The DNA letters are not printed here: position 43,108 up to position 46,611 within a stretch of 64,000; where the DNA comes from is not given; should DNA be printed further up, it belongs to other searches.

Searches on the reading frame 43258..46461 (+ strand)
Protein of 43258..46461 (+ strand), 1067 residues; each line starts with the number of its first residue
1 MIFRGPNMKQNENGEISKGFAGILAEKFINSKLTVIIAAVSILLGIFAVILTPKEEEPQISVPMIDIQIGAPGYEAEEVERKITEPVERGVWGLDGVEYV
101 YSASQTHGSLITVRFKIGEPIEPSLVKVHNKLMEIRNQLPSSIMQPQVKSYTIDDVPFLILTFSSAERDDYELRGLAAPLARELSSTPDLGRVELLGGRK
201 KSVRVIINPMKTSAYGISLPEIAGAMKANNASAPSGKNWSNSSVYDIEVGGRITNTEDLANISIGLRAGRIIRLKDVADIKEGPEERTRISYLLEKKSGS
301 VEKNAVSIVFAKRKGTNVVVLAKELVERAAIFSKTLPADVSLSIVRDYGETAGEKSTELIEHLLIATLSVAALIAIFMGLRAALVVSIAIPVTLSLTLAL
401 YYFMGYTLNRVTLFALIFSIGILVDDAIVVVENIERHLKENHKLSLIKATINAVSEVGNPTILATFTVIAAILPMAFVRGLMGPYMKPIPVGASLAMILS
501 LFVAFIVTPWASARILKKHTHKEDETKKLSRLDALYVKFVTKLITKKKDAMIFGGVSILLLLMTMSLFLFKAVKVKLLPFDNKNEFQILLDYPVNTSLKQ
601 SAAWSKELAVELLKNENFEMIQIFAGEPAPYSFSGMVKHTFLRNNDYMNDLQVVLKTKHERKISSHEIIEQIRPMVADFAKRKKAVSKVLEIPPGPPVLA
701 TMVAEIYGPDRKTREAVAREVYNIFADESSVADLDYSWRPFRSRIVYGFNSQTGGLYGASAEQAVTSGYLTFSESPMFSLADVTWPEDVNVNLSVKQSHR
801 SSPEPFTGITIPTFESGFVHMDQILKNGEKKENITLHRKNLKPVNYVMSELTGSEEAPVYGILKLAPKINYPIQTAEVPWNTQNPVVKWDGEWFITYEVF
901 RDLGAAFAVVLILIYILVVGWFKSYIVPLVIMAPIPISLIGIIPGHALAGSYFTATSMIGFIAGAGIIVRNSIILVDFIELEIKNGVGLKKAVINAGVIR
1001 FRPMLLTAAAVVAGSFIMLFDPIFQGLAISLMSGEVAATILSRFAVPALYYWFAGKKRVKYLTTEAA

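Call 15: search_protein_families(library=pfam, proteins=[window:43258-46461:+], max_evalue=0.0001)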
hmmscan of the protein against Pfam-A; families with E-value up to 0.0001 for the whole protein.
window:43258-46461:+ (1067 aa): 2 families
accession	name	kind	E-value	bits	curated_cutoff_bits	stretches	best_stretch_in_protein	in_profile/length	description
PF00873.25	ACR_tran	-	8.5e-150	500.9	28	1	26-1053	3-1020/1021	AcrB/AcrD/AcrF family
PF02355.23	SecD_SecF_C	-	3.9e-06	26.8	20.5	1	357-504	27-179/189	Protein export membrane protein SecD/SecF, C-terminal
